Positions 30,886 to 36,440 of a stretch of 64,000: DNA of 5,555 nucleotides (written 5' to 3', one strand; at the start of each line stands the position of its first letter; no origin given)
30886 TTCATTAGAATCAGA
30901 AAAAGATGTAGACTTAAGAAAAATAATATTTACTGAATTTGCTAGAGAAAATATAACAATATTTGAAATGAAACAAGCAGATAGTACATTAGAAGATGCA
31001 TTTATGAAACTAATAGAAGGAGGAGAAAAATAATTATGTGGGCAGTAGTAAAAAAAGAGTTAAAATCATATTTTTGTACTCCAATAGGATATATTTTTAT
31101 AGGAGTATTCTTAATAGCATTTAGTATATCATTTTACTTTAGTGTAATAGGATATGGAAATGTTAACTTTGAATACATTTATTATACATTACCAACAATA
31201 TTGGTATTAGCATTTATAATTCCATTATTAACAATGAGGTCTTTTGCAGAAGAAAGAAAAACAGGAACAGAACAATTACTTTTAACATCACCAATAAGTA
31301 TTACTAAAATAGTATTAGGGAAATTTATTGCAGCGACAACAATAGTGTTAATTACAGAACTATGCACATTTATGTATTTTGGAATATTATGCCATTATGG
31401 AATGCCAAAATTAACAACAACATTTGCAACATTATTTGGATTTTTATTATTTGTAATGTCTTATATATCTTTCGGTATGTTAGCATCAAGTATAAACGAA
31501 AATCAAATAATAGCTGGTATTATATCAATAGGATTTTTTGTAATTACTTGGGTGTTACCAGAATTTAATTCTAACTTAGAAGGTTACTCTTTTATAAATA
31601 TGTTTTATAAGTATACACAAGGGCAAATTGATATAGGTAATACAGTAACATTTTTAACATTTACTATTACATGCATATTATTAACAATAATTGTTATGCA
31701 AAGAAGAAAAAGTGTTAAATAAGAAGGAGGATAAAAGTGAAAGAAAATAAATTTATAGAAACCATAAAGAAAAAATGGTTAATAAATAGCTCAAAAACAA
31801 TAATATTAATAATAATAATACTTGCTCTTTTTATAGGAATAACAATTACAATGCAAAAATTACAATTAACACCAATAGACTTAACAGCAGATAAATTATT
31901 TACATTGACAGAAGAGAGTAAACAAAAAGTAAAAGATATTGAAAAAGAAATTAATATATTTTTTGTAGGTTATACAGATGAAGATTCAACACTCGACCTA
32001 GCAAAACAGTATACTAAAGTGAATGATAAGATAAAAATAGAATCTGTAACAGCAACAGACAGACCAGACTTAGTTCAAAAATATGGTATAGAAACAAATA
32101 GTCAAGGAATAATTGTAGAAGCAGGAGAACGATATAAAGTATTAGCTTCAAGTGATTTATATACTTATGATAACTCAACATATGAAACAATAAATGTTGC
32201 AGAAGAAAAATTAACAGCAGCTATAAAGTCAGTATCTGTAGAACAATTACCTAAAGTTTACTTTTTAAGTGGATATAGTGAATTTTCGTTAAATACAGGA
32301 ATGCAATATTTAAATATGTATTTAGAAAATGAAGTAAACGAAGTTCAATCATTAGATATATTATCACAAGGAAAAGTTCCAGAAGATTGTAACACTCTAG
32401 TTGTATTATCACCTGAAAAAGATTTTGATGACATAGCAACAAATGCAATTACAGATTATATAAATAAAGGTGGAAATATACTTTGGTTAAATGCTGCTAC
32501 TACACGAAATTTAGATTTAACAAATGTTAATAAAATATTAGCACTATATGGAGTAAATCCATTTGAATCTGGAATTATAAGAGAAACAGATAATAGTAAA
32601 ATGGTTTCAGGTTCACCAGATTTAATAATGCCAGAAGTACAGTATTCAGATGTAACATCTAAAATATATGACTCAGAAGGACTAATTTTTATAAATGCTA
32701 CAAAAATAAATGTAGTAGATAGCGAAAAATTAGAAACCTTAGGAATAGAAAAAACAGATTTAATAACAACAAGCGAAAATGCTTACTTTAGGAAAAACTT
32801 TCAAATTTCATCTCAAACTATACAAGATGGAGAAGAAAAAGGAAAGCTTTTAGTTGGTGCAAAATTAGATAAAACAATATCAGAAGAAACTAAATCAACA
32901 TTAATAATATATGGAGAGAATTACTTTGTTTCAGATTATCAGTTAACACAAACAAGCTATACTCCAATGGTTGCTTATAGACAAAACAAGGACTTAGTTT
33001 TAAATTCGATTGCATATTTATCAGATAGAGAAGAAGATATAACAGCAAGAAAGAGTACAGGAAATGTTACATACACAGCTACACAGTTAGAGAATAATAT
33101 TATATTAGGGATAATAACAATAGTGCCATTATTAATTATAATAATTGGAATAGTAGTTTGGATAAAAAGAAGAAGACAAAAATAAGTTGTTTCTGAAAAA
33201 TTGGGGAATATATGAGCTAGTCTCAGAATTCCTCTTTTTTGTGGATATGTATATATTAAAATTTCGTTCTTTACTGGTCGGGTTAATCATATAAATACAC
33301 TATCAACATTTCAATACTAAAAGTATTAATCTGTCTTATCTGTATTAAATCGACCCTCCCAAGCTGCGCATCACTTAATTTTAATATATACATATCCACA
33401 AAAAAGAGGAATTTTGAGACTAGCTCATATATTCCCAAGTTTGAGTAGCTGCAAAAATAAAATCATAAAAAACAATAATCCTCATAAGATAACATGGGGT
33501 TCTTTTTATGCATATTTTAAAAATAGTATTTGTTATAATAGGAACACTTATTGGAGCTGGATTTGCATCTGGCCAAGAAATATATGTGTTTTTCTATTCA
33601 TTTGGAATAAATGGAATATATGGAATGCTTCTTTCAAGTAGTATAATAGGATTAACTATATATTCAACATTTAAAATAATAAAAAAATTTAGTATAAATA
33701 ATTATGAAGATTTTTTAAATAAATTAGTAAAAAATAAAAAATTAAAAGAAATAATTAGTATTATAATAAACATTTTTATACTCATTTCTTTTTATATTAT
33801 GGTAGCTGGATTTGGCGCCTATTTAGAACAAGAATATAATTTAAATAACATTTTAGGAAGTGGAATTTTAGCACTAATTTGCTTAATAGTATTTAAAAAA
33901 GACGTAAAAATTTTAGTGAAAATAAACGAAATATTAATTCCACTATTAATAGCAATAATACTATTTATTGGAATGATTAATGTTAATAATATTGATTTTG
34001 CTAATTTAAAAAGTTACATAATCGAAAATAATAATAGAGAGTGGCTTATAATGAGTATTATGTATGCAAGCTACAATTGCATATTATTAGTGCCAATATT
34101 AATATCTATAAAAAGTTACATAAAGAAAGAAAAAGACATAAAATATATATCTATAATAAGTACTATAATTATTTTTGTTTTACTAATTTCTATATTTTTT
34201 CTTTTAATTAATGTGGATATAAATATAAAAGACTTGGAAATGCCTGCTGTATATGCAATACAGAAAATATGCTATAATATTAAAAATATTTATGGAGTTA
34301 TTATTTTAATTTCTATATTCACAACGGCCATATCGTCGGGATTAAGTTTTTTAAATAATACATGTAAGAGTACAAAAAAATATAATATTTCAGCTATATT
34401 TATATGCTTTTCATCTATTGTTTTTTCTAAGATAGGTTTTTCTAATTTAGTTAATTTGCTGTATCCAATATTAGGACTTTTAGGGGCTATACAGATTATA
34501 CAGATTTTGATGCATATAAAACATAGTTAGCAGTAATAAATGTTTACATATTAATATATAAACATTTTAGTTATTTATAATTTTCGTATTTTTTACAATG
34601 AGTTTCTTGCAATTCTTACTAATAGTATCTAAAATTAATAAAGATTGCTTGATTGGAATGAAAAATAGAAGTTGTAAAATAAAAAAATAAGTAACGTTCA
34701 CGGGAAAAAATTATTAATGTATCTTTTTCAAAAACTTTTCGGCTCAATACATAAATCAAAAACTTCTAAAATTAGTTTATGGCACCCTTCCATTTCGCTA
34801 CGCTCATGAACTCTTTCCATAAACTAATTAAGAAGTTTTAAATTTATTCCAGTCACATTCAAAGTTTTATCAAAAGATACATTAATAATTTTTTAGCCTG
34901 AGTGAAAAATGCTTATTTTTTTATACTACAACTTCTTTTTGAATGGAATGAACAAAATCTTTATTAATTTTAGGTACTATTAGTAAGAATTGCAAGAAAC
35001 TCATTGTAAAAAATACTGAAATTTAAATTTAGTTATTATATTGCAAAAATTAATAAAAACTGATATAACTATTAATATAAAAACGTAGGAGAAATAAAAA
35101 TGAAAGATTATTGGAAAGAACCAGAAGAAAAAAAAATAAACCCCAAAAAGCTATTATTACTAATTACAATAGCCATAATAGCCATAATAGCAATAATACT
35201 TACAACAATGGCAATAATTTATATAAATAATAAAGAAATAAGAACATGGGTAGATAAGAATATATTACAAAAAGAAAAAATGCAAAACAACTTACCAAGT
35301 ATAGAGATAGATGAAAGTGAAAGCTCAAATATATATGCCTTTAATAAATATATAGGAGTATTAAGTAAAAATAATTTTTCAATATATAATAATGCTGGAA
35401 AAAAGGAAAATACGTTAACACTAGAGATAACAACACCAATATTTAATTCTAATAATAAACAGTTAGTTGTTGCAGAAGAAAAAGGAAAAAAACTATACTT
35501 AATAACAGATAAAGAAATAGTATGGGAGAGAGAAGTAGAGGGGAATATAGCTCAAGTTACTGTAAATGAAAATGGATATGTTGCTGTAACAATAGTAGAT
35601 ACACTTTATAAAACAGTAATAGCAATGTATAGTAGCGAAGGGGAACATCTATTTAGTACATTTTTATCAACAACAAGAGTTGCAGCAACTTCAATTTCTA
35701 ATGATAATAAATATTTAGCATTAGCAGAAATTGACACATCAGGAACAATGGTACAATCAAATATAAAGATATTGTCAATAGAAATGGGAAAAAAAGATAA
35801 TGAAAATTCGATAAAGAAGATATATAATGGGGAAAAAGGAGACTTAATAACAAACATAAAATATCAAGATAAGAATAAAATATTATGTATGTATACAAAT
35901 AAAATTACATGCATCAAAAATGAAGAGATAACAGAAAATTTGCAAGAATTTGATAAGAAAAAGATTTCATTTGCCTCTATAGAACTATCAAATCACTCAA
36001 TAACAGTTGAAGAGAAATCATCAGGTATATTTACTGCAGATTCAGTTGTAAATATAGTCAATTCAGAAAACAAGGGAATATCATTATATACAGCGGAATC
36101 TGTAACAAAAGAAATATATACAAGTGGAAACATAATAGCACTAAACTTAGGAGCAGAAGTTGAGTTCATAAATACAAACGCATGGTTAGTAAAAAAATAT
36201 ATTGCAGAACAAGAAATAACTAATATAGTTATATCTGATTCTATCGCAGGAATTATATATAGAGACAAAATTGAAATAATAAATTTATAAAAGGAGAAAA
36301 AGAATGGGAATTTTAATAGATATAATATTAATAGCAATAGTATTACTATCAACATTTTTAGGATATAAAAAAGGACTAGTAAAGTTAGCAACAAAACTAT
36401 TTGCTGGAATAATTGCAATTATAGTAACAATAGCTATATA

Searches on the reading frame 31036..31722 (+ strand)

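Call 29: search_protein_families(library=pfam, proteins=[window:31036-31722:+], max_evalue=0.001)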
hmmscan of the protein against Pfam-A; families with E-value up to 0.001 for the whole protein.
window:31036-31722:+ (228 aa): 4 families
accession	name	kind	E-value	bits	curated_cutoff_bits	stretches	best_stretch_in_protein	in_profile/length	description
PF12698.13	ABC2_membrane_3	-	2.8e-17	63.3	31.6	1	42-219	155-337/347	ABC-2 family transporter protein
PF12679.13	ABC2_membrane_2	-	3e-14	53.4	27.2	1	44-177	72-201/283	ABC-2 family transporter protein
PF12730.13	ABC2_membrane_4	-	9.9e-07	29.3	27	1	19-165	17-173/179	ABC-2 family transporter protein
PF01061.29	ABC2_membrane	-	3.6e-05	23.8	26.9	1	2-171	4-173/211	ABC-2 type transporter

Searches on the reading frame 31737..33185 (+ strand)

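Call 29: search_protein_families(library=pfam, proteins=[window:31737-33185:+], max_evalue=0.001)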
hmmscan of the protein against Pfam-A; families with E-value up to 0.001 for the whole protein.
window:31737-33185:+ (482 aa): 2 families
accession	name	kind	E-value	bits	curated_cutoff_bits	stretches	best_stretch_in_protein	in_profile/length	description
PF09822.16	ABC_transp_aux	-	4.5e-19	69.2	34.7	1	172-424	2-288/288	ABC-type uncharacterized transport system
PF23355.1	IFT52_GIFT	-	3.2e-07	30.1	27.2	1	182-282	11-110/246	IFT52 GIFT domain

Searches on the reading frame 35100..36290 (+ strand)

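Call 29: search_protein_families(library=pfam, proteins=[window:35100-36290:+], max_evalue=0.001)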
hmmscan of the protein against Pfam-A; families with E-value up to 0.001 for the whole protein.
window:35100-36290:+ (396 aa): 2 families
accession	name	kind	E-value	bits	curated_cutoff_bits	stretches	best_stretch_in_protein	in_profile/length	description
PF18975.6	DUF5711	-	1.3e-28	100.6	26.3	1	66-396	12-344/344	Family of unknown function (DUF5711)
PF23414.1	Beta-prop_EML_2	-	0.00037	20.4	90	1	131-323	23-200/266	Echinoderm microtubule-associated protein second beta-propeller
